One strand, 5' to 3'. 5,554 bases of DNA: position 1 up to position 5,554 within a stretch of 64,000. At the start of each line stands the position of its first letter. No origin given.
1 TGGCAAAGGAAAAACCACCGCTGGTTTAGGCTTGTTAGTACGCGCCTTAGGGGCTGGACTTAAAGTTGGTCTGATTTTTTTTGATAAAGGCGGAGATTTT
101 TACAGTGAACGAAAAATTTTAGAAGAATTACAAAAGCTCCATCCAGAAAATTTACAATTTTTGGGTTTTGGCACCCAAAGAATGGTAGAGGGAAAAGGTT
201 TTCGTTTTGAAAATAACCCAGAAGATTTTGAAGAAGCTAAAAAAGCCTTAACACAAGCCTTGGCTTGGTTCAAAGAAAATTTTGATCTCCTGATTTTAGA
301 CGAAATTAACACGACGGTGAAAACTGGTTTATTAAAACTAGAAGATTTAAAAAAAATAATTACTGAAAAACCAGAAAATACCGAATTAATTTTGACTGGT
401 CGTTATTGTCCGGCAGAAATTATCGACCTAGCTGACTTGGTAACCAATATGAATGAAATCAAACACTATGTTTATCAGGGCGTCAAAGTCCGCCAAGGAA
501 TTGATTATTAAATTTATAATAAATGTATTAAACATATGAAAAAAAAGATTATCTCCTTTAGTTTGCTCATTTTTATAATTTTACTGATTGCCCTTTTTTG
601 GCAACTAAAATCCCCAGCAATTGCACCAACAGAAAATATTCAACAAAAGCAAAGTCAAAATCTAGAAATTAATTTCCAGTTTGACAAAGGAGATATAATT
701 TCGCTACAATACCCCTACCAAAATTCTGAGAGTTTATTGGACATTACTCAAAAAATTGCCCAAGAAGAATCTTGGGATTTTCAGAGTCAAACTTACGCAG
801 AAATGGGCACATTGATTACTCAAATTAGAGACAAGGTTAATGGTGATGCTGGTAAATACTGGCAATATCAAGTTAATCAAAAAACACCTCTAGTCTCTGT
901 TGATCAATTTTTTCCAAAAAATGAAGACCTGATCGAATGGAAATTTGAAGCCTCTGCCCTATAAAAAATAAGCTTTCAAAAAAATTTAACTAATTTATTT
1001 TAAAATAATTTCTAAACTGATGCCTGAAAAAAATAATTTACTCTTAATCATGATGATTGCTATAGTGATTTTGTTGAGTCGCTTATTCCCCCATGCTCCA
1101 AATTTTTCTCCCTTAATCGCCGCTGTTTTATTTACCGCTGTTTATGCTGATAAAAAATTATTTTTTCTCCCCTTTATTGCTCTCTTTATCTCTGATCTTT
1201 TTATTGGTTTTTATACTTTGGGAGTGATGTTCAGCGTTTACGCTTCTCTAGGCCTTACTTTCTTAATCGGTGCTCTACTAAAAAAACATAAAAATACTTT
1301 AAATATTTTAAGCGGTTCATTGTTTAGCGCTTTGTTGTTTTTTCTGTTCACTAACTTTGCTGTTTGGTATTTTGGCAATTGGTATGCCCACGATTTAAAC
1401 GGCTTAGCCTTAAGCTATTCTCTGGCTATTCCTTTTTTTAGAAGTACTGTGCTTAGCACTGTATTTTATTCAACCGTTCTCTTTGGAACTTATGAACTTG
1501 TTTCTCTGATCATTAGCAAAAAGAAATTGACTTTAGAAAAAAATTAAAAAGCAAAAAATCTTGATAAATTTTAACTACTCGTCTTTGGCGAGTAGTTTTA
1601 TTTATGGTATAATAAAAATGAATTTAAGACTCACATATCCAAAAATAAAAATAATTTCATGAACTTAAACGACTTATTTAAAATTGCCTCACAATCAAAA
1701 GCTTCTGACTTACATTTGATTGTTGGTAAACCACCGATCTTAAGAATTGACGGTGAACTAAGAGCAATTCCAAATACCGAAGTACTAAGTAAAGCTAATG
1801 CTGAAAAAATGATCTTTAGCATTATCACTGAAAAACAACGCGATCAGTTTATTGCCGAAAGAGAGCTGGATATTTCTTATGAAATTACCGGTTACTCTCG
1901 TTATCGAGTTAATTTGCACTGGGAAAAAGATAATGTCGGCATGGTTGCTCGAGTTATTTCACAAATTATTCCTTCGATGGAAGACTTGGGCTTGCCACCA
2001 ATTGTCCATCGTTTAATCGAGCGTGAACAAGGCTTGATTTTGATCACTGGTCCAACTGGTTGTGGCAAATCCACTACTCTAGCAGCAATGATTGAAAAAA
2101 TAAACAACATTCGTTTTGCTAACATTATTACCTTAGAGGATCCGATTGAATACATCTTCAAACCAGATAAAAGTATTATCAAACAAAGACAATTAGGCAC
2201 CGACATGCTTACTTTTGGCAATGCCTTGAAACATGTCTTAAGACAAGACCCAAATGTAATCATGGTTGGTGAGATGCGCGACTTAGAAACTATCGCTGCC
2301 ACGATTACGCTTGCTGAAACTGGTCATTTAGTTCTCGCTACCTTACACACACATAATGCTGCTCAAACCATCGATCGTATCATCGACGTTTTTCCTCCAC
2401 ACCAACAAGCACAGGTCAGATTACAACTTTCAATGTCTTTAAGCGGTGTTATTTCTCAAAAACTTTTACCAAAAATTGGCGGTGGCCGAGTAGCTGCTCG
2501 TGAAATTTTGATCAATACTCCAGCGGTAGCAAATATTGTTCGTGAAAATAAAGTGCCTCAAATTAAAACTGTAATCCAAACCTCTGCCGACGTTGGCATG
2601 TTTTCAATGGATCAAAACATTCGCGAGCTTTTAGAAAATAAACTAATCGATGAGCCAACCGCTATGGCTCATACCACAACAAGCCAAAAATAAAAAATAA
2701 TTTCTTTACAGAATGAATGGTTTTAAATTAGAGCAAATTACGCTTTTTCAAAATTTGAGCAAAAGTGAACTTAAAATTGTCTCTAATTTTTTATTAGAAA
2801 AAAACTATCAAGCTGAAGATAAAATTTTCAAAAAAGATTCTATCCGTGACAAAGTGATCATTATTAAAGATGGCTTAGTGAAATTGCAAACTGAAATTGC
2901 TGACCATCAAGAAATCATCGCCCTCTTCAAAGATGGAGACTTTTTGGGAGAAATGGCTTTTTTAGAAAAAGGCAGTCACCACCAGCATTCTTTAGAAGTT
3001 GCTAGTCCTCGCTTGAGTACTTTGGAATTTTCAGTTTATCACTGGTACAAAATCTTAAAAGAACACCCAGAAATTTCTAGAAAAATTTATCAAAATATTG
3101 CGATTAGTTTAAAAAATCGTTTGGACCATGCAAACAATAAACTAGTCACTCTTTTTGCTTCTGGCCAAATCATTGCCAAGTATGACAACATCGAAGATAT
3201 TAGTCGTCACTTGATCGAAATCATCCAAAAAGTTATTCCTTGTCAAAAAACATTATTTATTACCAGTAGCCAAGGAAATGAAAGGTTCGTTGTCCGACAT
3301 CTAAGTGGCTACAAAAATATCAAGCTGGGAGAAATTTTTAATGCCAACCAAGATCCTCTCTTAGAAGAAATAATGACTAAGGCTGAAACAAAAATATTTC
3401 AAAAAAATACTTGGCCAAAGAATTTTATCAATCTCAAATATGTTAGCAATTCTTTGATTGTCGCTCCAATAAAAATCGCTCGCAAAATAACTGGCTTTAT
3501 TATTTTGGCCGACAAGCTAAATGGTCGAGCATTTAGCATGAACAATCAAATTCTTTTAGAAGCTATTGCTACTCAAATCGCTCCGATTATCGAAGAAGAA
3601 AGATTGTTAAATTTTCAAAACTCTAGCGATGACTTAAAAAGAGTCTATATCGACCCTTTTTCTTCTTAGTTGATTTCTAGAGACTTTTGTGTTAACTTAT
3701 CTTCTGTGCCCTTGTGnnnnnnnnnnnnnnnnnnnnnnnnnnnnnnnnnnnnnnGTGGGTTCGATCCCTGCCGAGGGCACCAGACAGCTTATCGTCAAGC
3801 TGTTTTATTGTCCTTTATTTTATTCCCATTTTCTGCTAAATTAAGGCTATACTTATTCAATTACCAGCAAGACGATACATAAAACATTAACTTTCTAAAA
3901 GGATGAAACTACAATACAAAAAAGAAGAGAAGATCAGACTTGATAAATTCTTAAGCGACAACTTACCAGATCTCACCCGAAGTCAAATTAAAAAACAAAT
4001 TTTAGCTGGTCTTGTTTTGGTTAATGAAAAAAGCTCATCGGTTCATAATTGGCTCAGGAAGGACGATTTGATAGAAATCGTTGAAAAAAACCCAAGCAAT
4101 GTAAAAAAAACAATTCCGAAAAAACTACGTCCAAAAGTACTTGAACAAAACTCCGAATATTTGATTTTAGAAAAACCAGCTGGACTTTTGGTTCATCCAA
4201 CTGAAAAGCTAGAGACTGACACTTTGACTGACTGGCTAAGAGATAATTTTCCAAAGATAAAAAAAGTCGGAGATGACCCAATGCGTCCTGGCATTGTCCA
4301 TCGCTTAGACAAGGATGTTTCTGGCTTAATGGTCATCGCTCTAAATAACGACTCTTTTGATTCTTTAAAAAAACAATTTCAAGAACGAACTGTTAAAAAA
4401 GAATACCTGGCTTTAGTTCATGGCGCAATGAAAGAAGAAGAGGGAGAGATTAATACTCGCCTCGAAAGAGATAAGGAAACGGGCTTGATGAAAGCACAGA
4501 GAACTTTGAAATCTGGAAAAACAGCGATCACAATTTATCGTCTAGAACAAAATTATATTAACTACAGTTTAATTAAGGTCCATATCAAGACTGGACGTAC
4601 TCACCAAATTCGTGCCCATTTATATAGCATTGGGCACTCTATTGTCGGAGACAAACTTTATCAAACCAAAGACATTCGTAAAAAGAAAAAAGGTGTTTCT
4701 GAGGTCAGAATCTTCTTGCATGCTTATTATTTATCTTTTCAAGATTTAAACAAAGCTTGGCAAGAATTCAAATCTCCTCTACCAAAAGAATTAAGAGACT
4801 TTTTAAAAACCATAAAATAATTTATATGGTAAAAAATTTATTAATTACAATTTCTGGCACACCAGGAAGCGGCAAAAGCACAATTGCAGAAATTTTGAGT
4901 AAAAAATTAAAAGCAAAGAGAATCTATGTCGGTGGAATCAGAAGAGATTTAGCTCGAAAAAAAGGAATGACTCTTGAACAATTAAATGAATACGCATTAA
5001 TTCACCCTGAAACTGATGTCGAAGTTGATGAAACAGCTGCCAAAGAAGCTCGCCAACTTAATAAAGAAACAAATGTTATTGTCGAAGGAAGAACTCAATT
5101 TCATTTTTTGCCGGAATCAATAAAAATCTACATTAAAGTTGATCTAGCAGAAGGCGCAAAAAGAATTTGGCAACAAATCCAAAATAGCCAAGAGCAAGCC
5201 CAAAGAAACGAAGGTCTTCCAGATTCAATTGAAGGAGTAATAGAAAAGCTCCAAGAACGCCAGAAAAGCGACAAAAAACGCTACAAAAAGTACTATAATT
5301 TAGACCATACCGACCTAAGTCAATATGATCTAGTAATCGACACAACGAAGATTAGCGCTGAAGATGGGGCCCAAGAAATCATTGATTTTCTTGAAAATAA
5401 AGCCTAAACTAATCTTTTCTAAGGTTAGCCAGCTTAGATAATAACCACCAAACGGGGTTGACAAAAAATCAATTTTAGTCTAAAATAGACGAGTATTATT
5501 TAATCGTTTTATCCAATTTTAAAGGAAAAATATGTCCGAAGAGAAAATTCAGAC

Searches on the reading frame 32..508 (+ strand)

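Call 14: search_protein_families(library=pfam, proteins=[window:32-508:+], max_evalue=0.01)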
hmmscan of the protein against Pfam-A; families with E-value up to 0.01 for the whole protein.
window:32-508:+ (159 aa): 2 families
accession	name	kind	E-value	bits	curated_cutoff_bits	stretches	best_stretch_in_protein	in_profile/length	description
PF02572.21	CobA_CobO_BtuR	-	1.6e-39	136.3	25.7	1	1-159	22-172/172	ATP:corrinoid adenosyltransferase BtuR/CobO/CobP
PF14559.12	TPR_19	-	0.0025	18.5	25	0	64-88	5-29/68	Tetratricopeptide repeat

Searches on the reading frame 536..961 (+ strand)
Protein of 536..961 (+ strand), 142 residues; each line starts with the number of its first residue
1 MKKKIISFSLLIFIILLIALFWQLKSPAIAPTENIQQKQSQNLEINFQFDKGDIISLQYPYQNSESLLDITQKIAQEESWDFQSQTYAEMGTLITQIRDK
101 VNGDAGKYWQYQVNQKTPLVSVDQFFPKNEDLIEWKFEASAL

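Call 14: search_protein_families(library=pfam, proteins=[window:536-961:+], max_evalue=0.01)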
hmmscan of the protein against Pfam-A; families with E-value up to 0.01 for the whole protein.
window:536-961:+ (142 aa): 1 family
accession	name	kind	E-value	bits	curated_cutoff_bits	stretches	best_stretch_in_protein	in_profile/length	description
PF14478.12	DUF4430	-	1.4e-08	35.5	23.8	1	66-138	3-71/72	Domain of unknown function (DUF4430)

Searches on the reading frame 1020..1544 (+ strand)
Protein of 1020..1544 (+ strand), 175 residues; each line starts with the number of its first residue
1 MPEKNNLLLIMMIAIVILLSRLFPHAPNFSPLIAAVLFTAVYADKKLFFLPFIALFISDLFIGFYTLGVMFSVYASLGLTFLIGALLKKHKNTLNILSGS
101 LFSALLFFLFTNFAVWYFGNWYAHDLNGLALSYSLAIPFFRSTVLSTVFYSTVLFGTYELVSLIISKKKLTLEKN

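Call 14: search_protein_families(library=pfam, proteins=[window:1020-1544:+], max_evalue=0.01)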
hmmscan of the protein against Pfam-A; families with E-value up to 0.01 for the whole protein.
window:1020-1544:+ (175 aa): 1 family
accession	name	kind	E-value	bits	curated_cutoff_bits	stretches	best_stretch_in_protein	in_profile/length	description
PF20221.3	DUF6580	-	1.6e-41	142.7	27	1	5-162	6-156/162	Family of unknown function (DUF6580)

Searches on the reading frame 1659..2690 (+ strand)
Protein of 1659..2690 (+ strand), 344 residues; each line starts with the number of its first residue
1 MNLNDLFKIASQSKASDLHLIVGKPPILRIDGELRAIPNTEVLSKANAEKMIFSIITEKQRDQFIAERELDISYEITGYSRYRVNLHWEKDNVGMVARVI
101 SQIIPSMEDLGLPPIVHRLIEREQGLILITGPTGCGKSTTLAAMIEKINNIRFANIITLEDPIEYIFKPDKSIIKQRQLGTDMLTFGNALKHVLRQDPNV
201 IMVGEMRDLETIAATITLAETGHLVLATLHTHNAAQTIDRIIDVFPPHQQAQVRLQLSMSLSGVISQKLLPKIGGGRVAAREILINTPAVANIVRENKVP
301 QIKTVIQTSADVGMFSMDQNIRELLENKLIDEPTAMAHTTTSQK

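Call 14: search_protein_families(library=pfam, proteins=[window:1659-2690:+], max_evalue=0.01)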
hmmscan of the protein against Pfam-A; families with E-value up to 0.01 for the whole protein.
window:1659-2690:+ (344 aa): 15 families
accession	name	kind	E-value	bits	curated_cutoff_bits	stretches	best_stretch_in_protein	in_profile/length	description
PF00437.27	T2SSE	-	1.1e-43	149.8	24.9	1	116-273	134-281/370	Type II/IV secretion system protein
PF13401.12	AAA_22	-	8.9e-05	23.2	27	1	122-153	3-36/130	AAA domain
PF13476.12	AAA_23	-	0.00012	23.3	27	1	121-144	16-39/201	AAA domain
PF03215.21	Rad17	-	0.00012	22.5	23.8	1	121-152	42-72/186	Rad17 P-loop domain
PF13555.12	AAA_29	-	0.00097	19.3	27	1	123-145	21-43/61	P-loop containing region of AAA domain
PF13173.12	AAA_14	-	0.0016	18.9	27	1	126-169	4-48/129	AAA domain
PF12775.13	AAA_7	-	0.0022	18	25.8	1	101-153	11-62/181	P-loop containing dynein motor region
PF20720.3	nSTAND3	-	0.0046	17.1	27.2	0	122-165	15-59/155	Novel STAND NTPase 3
PF01637.24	ATPase_2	-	0.0049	17.1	33.2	1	118-153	13-49/225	ATPase domain predominantly from Archaea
PF00005.33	ABC_tran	-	0.0053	17.8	25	0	126-150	13-37/137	ABC transporter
PF13191.12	AAA_16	-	0.0056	17.6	32.6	0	120-149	20-49/167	AAA ATPase domain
PF13604.12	AAA_30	-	0.0071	16.5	27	0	116-147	10-41/191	AAA domain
PF03266.21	NTPase_1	-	0.0081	16.5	23.9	0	127-153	2-30/168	NTPase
PF25199.1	nSTAND_NTPase5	-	0.0083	16.4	34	0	121-149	38-66/145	Novel STAND NTPase 5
PF04851.21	ResIII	-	0.0096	16.3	22.5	0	120-157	19-57/164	Type III restriction enzyme, res subunit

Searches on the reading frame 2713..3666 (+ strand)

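Call 14: search_protein_families(library=pfam, proteins=[window:2713-3666:+], max_evalue=0.01)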
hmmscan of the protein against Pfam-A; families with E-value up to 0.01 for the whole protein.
window:2713-3666:+ (318 aa): 5 families
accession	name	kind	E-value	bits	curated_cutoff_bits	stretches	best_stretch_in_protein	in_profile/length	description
PF00027.35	cNMP_binding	-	1.3e-10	41.5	27.5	1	30-107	2-78/89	Cyclic nucleotide-binding domain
PF13492.12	GAF_3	-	7.7e-06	26.8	27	1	159-294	1-128/129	GAF domain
PF15714.11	SpoVT_C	-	0.0021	18.5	27.5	0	214-289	46-123/128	Stage V sporulation protein T C-terminal, transcription factor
PF01590.32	GAF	-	0.0024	18.8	22.4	1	160-290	2-130/133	GAF domain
PF13185.12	GAF_2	-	0.0073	17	28.6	0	159-294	3-136/136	GAF domain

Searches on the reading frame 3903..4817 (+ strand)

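Call 14: search_protein_families(library=pfam, proteins=[window:3903-4817:+], max_evalue=0.01)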
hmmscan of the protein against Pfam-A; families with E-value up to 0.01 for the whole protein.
window:3903-4817:+ (305 aa): 2 families
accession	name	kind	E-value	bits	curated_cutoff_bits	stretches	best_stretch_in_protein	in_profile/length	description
PF00849.27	PseudoU_synth_2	-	1e-34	120.4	26.8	1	86-240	2-150/152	RNA pseudouridylate synthase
PF01479.30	S4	-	1.5e-06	28.3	22.8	1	12-43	2-33/48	S4 domain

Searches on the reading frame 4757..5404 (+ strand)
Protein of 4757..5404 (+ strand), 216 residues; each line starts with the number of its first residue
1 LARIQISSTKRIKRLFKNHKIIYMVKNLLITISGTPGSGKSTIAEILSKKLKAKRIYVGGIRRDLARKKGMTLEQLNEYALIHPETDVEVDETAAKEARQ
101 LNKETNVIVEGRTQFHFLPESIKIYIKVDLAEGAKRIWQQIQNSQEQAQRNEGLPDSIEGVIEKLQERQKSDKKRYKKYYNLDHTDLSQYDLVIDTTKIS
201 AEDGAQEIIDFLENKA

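Call 14: search_protein_families(library=pfam, proteins=[window:4757-5404:+], max_evalue=0.01)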
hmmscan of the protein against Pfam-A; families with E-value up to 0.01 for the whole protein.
window:4757-5404:+ (216 aa): 22 families
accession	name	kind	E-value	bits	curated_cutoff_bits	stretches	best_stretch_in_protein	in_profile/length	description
PF13238.12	AAA_18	-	3.6e-17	63.4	29.4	1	30-149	1-120/128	AAA domain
PF13189.12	Cytidylate_kin2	-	1.4e-14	55.1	28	1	30-198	2-176/176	Cytidylate kinase-like family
PF02224.24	Cytidylate_kin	-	4.1e-13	50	26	2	89-211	97-208/211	Cytidylate kinase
PF13207.12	AAA_17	-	1.5e-11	45.1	27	1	34-115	2-82/136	AAA domain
PF08433.16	KTI12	-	1.7e-06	28.2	22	1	29-110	3-77/271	Chromatin associated protein KTI12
PF07931.18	CPT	-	6.9e-05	23.2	22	1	29-212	3-171/172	Chloramphenicol phosphotransferase-like protein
PF03266.21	NTPase_1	-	8.6e-05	22.9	23.9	1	30-70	2-42/168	NTPase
PF20720.3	nSTAND3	-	0.00011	22.4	27.2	1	26-55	16-45/155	Novel STAND NTPase 3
PF13671.12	AAA_33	-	0.00024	21.9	27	1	29-100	1-73/143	AAA domain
PF13521.12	AAA_28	-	0.00025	21.7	27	1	30-95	2-67/164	AAA domain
PF01583.26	APS_kinase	-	0.00042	20.8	21.1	1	28-67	3-47/152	Adenylylsulphate kinase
PF13175.12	AAA_15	-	0.00092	19.4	32.1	1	16-183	14-140/374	AAA ATPase domain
PF06414.18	Zeta_toxin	-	0.0019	18.1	22.3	1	28-58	17-47/199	Zeta toxin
PF00005.33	ABC_tran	-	0.002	19.2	25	1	29-110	13-80/137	ABC transporter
PF13191.12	AAA_16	-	0.002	19.1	32.6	1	29-88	26-85/167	AAA ATPase domain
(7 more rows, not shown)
